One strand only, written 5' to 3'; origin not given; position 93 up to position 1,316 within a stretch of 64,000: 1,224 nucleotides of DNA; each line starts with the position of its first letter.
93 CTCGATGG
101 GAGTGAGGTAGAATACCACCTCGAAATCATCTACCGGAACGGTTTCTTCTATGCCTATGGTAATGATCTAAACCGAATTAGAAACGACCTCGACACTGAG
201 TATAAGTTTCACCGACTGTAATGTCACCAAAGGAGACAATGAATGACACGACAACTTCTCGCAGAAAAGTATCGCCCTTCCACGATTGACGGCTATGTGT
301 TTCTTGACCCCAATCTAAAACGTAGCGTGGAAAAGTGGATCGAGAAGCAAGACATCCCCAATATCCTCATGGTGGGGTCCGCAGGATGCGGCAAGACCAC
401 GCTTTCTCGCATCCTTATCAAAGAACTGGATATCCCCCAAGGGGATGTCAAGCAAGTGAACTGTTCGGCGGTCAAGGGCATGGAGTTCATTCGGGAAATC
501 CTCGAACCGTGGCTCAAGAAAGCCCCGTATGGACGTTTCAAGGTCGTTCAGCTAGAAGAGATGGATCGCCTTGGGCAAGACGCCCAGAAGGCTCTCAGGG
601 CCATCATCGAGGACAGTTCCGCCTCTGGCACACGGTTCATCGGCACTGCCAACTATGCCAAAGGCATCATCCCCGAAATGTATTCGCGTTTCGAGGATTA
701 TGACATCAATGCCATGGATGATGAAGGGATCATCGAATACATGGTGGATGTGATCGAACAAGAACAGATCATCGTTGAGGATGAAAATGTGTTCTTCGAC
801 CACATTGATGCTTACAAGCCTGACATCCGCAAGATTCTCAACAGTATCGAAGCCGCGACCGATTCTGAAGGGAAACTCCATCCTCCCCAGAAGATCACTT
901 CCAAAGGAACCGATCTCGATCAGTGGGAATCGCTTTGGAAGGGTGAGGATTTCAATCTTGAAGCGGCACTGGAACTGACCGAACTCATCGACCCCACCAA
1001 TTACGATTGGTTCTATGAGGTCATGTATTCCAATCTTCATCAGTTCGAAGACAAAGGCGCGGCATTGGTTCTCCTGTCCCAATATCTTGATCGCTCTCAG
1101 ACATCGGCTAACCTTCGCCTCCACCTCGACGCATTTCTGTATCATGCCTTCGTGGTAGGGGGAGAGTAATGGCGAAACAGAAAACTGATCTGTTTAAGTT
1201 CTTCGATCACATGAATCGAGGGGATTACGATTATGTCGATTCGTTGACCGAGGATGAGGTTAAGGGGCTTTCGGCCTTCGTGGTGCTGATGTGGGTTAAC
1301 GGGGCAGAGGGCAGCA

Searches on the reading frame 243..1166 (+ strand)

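Call 11: search_protein_families(library=pfam, proteins=[window:243-1166:+], max_evalue=0.001)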
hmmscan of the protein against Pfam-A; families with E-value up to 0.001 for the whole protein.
window:243-1166:+ (308 aa): 10 families
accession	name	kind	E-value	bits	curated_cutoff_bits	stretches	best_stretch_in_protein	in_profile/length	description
PF00004.35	AAA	-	4.7e-12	46.9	21.2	1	41-151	1-124/131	ATPase family associated with various cellular activities (AAA)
PF24883.2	NPHP3_N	-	7.3e-05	23.4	24.8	1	28-64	11-48/164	Nephrocystin 3, N-terminal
PF14532.12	Sigma54_activ_2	-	0.00018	22.2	25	1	36-136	19-107/138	Sigma-54 interaction domain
PF03215.21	Rad17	-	0.0002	21.8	23.8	0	5-64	8-71/186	Rad17 P-loop domain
PF05496.18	RuvB_N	-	0.00048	20.4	27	0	36-125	31-111/159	Holliday junction DNA helicase RuvB P-loop domain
PF13173.12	AAA_14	-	0.00049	20.6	27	0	41-126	5-89/129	AAA domain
PF07724.20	AAA_2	-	0.00056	20.4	27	0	38-128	3-105/166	AAA domain (Cdc48 subfamily)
PF12775.13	AAA_7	-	0.00063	19.8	25.8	1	40-99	35-94/181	P-loop containing dynein motor region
PF13401.12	AAA_22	-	0.00094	19.9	27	0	41-122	8-76/130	AAA domain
PF00005.33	ABC_tran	-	0.001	20.1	25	0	41-70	14-43/137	ABC transporter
